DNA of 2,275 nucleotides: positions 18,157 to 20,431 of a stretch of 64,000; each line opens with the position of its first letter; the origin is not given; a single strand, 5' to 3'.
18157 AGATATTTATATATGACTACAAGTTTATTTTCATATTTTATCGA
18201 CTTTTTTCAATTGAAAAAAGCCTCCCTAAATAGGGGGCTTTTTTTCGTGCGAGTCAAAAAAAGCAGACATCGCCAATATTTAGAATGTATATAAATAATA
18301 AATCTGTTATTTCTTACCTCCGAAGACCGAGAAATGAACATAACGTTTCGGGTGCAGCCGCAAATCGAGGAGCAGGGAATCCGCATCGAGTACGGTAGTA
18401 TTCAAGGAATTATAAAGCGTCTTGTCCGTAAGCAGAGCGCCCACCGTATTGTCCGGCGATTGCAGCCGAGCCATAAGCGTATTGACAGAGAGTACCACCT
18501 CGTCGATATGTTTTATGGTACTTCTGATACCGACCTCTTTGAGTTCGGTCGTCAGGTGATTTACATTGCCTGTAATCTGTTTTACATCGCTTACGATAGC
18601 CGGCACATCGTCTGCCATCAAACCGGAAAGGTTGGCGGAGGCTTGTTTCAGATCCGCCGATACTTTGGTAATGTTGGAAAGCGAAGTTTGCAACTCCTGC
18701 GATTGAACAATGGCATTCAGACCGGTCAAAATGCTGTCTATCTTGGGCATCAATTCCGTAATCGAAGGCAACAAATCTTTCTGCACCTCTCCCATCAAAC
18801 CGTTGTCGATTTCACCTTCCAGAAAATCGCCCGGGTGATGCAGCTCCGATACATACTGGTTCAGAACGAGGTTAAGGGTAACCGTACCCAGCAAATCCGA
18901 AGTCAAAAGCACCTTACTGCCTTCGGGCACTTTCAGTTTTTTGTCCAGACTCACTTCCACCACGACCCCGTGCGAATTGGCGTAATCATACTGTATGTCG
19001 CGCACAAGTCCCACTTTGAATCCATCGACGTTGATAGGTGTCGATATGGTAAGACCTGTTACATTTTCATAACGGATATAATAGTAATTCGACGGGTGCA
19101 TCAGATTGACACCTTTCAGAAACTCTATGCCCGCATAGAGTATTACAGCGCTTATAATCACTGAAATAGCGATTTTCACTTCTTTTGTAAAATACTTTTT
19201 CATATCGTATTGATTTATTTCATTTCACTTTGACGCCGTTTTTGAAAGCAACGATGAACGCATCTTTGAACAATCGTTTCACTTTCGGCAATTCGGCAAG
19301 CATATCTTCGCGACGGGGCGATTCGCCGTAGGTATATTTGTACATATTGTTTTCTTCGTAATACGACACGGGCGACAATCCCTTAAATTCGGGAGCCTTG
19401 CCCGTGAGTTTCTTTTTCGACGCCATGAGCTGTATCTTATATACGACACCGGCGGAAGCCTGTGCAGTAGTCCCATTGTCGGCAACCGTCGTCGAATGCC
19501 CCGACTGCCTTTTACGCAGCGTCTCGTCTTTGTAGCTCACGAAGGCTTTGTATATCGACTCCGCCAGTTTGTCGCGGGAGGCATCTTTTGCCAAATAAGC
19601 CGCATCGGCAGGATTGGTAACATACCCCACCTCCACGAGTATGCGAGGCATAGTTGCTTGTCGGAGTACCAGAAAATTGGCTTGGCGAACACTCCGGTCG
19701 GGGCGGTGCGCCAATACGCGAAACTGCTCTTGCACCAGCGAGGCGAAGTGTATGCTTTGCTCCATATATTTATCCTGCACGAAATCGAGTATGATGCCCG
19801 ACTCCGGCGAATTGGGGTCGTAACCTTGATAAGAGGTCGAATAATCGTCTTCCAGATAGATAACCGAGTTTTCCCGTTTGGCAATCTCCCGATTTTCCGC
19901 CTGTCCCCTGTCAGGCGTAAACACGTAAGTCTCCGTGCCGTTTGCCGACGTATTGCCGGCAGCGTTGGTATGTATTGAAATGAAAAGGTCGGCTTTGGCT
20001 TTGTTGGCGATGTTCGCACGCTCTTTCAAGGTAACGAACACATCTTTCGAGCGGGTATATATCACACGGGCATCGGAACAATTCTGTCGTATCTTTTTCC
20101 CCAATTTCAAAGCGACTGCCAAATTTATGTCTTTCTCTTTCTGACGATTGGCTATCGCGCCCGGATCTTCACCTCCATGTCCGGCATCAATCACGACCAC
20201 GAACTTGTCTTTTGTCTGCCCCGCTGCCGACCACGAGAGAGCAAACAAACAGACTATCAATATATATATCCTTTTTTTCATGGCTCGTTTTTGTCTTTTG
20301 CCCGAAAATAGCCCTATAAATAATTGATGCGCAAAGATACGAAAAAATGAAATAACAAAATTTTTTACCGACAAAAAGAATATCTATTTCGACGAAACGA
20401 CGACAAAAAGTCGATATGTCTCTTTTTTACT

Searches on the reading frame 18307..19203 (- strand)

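Call 74: search_protein_families(library=ncbifam, proteins=[window:18307-19203:-], max_evalue=0.00001)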
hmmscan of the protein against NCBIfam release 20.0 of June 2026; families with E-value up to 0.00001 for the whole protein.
window:18307-19203:- (298 aa): 2 families
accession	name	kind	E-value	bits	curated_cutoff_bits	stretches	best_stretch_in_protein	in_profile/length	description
TIGR04430.1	OM_asym_MlaD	equivalog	5.2e-10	39.3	135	1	8-115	6-115/146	outer membrane lipid asymmetry maintenance protein MlaD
TIGR00996.1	Mtu_fam_mce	paralog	2.4e-07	30.2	140.5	0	18-259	12-237/291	MCE family protein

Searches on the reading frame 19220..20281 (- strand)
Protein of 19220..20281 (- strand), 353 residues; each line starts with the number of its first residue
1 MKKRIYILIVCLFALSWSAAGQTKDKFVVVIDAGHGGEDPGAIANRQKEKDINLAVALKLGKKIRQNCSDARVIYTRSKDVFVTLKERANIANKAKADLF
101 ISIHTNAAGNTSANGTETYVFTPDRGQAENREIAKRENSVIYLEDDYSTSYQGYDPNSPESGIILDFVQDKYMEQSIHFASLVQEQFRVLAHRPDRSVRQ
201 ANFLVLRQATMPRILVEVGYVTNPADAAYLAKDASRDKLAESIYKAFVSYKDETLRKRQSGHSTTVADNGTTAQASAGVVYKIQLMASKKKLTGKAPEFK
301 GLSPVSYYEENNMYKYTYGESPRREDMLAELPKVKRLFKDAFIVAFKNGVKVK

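Call 74: search_protein_families(library=ncbifam, proteins=[window:19220-20281:-], max_evalue=0.00001)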
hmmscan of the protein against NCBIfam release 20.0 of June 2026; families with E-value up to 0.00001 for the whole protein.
window:19220-20281:- (353 aa): 5 families
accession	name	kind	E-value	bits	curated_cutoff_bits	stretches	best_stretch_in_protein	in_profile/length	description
NF007652.1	PRK10319.1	equivalog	1.5e-36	126.2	400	1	20-254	51-281/291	N-acetylmuramoyl-L-alanine amidase AmiA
NF038267.1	amidase_AmiC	exception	1.5e-34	119.3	700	1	20-250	181-405/407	N-acetylmuramoyl-L-alanine amidase AmiC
TIGR02883.1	spore_cwlD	equivalog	4.8e-33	114.8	221.55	2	28-135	2-119/189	N-acetylmuramoyl-L-alanine amidase CwlD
NF007751.0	PRK10431.1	equivalog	1.6e-32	112.6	532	1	19-276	184-433/445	N-acetylmuramoyl-L-alanine amidase AmiB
NF038140.1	amidase_Rv3717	exception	5.8e-11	42.2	335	0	206-250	186-230/233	Rv3717 family N-acetylmuramoyl-L-alanine amidase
